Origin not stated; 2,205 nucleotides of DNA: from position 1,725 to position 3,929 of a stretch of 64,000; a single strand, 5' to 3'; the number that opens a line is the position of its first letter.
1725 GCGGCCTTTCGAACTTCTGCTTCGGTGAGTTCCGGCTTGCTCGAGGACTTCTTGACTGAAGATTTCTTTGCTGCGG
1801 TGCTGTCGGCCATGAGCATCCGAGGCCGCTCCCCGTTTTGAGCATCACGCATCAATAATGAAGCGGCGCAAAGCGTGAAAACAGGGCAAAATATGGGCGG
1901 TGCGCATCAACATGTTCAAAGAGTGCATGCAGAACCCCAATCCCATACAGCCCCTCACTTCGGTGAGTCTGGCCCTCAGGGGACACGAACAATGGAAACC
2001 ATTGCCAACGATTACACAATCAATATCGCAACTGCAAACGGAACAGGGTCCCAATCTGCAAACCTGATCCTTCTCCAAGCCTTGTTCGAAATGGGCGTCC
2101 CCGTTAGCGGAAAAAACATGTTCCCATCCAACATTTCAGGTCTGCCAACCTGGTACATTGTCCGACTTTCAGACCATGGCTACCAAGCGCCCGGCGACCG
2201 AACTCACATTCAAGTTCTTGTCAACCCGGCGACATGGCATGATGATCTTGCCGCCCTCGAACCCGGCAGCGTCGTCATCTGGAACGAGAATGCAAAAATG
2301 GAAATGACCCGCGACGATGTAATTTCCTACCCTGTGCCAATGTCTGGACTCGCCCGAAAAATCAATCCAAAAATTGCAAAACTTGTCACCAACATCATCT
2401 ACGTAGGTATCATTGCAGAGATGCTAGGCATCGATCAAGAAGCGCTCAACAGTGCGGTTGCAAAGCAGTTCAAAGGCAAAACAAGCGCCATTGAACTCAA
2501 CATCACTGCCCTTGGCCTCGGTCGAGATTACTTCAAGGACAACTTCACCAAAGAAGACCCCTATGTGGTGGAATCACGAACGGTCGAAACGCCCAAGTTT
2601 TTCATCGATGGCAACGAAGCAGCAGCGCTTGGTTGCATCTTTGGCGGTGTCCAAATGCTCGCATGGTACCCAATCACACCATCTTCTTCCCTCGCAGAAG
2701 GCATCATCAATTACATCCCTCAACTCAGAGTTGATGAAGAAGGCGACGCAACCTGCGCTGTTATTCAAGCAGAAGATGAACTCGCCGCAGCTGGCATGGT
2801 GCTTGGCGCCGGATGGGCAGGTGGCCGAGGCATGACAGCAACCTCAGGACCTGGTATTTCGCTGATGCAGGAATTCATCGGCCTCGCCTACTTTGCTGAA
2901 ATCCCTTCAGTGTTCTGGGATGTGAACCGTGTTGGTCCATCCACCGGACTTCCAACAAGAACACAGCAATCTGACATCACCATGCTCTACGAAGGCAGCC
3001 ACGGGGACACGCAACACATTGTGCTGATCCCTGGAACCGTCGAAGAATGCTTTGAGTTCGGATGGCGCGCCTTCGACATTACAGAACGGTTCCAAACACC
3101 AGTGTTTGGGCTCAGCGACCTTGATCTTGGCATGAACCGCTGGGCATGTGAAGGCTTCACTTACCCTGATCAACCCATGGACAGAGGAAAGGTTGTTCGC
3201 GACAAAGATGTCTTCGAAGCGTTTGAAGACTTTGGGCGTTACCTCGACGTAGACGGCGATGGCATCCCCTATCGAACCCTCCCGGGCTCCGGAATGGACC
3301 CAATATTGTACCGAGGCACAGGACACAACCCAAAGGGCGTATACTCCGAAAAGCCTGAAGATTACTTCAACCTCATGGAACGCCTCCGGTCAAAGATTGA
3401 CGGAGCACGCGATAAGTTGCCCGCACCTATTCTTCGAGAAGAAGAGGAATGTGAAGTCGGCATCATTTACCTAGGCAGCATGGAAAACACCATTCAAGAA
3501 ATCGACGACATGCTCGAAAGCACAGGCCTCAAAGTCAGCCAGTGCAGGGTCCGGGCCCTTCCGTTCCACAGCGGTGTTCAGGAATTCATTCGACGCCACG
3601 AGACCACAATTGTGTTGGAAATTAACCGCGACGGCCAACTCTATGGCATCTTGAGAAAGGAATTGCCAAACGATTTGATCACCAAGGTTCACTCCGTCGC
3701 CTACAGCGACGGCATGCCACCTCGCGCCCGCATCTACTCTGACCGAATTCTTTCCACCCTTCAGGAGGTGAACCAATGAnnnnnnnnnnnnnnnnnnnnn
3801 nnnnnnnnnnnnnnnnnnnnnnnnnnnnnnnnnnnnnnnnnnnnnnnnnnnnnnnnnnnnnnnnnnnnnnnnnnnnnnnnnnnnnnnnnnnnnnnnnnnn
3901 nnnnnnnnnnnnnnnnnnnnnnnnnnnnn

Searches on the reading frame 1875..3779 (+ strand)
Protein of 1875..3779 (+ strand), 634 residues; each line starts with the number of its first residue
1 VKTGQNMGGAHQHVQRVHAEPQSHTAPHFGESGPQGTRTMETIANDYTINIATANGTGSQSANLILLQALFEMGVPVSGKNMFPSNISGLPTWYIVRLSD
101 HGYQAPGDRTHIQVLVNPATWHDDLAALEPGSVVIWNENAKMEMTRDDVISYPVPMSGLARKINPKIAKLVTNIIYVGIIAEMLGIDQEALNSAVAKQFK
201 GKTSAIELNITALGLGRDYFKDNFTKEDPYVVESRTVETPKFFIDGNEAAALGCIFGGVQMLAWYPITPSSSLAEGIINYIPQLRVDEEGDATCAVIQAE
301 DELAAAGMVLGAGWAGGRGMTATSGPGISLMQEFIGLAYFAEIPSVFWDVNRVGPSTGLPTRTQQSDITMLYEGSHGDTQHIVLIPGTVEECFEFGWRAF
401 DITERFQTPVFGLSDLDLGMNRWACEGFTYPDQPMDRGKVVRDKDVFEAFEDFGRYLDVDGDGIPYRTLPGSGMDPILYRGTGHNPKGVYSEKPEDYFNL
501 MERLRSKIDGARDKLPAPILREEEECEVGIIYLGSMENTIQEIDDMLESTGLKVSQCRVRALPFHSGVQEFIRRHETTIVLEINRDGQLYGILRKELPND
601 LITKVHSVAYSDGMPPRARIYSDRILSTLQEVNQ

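Call 78: search_protein_families(library=pfam, proteins=[window:1875-3779:+], max_evalue=0.0001)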
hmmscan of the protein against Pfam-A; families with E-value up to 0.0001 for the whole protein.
window:1875-3779:+ (634 aa): 2 families
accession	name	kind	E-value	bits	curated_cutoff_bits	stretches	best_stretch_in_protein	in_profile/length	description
PF01855.24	POR_N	-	6.5e-48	163.9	27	1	253-415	2-154/231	Pyruvate flavodoxin/ferredoxin oxidoreductase, thiamine diP-bdg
PF01558.24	POR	-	1.4e-27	97.4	27.4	1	56-217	2-172/173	Pyruvate ferredoxin/flavodoxin oxidoreductase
